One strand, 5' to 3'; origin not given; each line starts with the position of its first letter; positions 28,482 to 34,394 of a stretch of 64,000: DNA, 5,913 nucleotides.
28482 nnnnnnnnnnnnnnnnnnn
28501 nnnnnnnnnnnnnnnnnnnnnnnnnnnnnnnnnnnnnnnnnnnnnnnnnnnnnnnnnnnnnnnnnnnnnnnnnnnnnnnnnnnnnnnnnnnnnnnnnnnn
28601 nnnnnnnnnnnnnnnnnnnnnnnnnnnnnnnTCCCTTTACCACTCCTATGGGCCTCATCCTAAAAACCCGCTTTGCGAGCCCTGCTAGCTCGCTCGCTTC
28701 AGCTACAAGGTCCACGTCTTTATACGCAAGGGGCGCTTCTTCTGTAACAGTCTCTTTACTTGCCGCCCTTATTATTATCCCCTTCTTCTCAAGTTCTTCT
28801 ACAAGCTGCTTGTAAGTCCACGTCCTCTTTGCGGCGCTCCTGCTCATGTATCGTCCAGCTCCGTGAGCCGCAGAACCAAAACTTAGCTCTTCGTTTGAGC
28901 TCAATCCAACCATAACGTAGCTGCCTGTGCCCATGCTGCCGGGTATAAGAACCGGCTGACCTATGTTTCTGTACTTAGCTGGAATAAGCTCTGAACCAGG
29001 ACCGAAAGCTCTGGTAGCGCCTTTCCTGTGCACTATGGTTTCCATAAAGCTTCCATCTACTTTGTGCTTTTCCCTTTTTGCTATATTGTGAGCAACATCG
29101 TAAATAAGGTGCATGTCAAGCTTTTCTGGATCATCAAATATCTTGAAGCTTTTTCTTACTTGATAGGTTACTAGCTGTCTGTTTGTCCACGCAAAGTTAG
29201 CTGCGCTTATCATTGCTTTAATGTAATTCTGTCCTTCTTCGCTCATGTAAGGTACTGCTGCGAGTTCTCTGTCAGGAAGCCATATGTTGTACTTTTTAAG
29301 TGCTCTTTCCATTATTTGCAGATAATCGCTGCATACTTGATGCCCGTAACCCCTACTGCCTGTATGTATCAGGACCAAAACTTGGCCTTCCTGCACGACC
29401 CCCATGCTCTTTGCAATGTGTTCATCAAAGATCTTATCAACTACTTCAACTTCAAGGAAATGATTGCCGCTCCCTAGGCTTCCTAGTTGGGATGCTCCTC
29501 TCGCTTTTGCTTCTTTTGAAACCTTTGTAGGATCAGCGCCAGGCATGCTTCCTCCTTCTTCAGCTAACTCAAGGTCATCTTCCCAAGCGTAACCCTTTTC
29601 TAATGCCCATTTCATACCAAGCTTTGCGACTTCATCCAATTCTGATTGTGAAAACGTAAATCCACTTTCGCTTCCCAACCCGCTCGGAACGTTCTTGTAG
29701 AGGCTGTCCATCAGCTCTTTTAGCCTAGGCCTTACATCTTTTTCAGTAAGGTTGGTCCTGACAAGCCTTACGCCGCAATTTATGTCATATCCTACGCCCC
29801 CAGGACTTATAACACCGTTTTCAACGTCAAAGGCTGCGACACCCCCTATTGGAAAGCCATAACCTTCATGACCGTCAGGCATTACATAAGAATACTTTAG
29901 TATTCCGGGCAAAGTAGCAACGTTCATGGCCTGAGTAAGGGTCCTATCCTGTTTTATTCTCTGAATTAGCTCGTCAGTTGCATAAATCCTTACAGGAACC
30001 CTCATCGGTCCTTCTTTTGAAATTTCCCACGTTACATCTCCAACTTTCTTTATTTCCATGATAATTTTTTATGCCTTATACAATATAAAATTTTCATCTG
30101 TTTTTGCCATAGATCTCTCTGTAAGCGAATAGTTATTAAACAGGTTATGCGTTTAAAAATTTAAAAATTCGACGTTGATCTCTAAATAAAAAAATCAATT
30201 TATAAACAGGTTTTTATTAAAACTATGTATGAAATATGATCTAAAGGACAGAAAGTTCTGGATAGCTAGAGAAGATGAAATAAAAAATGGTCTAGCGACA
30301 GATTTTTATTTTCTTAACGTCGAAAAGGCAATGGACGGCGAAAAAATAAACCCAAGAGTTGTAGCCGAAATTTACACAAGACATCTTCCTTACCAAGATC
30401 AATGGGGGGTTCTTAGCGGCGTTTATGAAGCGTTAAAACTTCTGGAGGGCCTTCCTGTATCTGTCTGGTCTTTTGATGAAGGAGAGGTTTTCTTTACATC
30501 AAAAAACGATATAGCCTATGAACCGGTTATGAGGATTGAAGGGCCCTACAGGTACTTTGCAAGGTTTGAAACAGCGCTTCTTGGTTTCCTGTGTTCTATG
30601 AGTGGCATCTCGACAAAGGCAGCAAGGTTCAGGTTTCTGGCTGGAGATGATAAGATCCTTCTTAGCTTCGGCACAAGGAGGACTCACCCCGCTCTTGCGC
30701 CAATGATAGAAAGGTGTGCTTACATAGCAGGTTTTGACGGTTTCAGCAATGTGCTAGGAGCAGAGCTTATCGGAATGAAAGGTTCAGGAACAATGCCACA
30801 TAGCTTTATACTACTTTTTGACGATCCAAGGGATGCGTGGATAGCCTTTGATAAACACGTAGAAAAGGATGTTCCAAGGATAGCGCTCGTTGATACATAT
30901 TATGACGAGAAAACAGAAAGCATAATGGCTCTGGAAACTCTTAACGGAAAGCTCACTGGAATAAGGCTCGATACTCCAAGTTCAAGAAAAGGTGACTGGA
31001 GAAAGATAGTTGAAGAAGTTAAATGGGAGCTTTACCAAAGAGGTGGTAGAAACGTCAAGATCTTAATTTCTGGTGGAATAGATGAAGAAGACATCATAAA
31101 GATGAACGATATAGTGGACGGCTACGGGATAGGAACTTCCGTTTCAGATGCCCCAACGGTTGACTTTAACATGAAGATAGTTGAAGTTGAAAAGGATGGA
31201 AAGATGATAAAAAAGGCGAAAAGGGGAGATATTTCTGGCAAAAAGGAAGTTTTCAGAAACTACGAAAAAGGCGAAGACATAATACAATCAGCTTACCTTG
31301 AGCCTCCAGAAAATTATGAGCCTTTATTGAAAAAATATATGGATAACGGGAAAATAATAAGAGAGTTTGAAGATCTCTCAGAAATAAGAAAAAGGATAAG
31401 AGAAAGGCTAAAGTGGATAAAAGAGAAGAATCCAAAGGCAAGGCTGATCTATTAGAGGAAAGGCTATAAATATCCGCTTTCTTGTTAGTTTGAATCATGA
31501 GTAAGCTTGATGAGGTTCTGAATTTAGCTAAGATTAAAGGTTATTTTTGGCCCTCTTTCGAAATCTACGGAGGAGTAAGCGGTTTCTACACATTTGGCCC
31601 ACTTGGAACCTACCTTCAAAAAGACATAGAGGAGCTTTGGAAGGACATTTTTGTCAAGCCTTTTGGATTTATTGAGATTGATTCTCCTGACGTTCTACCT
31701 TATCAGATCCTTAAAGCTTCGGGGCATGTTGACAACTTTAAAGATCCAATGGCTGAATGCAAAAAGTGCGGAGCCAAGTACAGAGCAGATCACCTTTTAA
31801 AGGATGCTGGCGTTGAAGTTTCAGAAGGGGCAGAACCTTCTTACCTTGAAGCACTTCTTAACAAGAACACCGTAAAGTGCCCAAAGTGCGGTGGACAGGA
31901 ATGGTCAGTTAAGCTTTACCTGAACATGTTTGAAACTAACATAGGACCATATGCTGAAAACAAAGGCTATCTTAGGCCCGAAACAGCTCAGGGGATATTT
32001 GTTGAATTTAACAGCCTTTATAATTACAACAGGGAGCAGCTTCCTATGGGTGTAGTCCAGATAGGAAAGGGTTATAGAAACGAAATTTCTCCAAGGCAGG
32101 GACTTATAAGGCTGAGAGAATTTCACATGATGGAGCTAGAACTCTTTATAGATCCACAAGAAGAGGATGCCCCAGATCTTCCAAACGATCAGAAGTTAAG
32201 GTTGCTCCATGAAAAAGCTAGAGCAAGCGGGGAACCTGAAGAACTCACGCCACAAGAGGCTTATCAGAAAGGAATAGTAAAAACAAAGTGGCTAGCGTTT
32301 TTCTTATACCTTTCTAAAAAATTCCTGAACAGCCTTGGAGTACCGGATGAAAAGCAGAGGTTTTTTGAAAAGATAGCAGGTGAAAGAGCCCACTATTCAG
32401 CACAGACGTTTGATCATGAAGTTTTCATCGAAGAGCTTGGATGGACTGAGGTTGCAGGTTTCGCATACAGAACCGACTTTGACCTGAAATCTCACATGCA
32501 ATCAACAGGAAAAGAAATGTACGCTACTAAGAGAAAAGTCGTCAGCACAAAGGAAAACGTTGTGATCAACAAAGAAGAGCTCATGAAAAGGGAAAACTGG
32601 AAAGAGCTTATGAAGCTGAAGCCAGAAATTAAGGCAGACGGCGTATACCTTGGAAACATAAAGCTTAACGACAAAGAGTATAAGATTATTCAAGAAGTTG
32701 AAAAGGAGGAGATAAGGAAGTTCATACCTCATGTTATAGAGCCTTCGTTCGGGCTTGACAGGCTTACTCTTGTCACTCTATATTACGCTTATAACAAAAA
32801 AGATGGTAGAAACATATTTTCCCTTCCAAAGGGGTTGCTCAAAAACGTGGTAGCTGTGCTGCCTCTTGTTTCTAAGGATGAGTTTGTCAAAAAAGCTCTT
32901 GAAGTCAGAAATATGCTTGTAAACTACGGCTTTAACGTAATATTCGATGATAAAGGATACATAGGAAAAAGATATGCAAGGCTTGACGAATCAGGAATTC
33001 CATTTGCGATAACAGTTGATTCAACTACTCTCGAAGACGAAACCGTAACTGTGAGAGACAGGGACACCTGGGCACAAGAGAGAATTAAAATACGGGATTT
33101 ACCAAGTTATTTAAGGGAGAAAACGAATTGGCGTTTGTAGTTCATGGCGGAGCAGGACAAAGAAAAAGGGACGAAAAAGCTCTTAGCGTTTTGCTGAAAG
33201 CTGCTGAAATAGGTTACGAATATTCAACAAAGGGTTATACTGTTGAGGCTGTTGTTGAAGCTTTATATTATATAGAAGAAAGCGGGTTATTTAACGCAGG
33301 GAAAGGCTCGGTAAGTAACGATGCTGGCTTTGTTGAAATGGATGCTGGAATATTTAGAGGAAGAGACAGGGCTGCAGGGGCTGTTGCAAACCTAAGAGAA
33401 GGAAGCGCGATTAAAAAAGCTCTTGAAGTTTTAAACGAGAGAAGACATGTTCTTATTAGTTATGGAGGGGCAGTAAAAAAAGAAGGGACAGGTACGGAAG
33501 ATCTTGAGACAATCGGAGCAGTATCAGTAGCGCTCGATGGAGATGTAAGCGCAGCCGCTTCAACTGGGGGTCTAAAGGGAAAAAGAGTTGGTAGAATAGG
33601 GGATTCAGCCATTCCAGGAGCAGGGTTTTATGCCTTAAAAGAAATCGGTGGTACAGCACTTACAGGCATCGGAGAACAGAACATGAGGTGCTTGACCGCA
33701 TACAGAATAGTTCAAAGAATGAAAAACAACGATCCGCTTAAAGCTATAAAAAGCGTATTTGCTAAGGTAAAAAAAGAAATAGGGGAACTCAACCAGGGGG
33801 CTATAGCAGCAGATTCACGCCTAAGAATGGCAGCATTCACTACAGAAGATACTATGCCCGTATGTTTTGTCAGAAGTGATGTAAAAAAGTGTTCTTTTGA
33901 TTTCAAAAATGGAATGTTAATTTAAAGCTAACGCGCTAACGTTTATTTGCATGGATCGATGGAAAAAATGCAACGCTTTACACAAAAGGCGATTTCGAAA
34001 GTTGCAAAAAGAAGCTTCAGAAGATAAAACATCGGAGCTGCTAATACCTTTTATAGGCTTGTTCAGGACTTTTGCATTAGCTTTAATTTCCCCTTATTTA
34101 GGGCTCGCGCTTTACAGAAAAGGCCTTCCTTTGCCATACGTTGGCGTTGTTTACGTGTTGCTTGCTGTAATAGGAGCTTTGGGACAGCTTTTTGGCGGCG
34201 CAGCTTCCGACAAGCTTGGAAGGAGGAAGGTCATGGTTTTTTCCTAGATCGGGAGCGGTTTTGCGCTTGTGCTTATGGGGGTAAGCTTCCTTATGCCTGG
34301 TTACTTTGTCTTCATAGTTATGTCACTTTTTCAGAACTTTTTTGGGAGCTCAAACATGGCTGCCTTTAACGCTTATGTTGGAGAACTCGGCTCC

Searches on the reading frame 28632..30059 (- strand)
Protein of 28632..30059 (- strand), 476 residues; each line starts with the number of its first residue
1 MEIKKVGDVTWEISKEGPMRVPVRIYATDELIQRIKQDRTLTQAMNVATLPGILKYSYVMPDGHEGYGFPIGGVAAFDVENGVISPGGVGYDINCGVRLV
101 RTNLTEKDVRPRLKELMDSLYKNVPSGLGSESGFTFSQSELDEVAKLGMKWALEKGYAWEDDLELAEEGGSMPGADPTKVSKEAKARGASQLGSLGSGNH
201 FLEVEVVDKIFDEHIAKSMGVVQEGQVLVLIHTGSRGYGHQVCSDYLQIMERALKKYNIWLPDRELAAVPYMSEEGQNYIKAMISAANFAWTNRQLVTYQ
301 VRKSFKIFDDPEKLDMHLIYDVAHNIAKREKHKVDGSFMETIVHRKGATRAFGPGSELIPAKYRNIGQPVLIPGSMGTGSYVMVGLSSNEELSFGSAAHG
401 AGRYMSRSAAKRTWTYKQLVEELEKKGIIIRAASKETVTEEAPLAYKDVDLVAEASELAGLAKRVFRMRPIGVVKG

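Call 60: search_protein_families(library=pfam, proteins=[window:28632-30059:-], max_evalue=0.00001)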
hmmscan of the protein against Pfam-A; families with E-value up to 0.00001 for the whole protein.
window:28632-30059:- (476 aa): 1 family
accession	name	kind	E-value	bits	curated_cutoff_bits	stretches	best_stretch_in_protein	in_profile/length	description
PF01139.22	RtcB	-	3.9e-175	583.6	27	1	43-476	1-426/426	tRNA-splicing ligase RtcB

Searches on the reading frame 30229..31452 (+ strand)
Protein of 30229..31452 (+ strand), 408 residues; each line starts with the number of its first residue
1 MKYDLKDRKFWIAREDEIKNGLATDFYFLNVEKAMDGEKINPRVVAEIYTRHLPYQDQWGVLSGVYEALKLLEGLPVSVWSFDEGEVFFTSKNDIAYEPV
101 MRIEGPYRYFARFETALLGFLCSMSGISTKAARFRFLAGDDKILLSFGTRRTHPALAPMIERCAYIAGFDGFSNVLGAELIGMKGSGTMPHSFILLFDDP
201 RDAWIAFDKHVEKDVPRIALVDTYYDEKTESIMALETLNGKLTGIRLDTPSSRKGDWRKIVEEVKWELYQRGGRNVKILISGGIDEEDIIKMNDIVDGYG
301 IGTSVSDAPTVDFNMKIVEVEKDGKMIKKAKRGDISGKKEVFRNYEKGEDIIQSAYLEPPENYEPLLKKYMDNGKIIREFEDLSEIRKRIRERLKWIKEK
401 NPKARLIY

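Call 60: search_protein_families(library=pfam, proteins=[window:30229-31452:+], max_evalue=0.00001)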
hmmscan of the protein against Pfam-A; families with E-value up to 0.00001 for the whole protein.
window:30229-31452:+ (408 aa): 2 families
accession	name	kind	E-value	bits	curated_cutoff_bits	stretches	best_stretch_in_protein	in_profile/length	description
PF02749.22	QRPTase_N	-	1e-18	67.7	27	1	25-125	1-82/82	Quinolinate phosphoribosyl transferase, N-terminal domain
PF01729.25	QRPTase_C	-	3.5e-18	66.3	23.1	1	127-316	1-169/169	Quinolinate phosphoribosyl transferase, C-terminal domain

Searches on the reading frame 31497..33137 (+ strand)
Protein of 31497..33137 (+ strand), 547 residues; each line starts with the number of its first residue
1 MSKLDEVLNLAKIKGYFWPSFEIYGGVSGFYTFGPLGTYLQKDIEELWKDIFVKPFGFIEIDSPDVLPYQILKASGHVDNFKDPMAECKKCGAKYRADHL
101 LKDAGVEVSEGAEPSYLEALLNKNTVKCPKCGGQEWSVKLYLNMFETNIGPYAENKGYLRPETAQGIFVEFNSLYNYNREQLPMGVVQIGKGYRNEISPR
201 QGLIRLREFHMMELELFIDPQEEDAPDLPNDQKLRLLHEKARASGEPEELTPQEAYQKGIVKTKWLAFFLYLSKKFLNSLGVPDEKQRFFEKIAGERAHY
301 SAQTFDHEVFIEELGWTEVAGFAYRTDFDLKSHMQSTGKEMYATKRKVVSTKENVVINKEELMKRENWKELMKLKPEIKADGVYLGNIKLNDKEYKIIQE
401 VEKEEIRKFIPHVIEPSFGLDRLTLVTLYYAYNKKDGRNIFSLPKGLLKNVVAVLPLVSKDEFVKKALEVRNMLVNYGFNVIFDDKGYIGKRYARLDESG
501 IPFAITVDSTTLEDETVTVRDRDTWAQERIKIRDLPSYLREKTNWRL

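Call 60: search_protein_families(library=pfam, proteins=[window:31497-33137:+], max_evalue=0.00001)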
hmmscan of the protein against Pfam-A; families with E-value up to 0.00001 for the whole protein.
window:31497-33137:+ (547 aa): 2 families
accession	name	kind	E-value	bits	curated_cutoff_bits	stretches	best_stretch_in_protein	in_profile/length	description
PF03129.25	HGTP_anticodon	-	4.4e-22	78.5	21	1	452-542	2-94/94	Anticodon binding domain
PF00587.30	tRNA-synt_2b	-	5.5e-10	40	29.3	1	156-221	10-74/179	tRNA synthetase class II core domain (G, H, P, S and T)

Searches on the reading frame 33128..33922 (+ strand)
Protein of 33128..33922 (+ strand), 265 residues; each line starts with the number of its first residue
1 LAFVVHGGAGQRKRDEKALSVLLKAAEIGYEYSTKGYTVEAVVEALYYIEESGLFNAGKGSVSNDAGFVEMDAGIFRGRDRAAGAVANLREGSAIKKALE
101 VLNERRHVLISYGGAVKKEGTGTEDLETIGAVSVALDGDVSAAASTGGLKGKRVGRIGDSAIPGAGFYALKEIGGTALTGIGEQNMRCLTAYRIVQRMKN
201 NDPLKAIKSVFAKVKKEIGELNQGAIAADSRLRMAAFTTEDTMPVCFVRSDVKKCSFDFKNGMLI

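Call 60: search_protein_families(library=pfam, proteins=[window:33128-33922:+], max_evalue=0.00001)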
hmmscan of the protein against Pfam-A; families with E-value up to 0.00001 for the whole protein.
window:33128-33922:+ (265 aa): 1 family
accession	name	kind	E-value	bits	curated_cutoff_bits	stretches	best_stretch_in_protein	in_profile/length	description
PF01112.23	Asparaginase_2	-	2.1e-51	175.3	27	2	123-247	173-297/309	Asparaginase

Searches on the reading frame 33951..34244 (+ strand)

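Call 60: search_protein_families(library=pfam, proteins=[window:33951-34244:+], max_evalue=0.00001)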
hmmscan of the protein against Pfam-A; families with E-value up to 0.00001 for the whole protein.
window:33951-34244:+ (98 aa): 1 family
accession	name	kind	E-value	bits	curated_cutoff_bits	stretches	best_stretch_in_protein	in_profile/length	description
PF07690.21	MFS_1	-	4.7e-07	29.5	33.4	1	34-98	3-68/347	Major Facilitator Superfamily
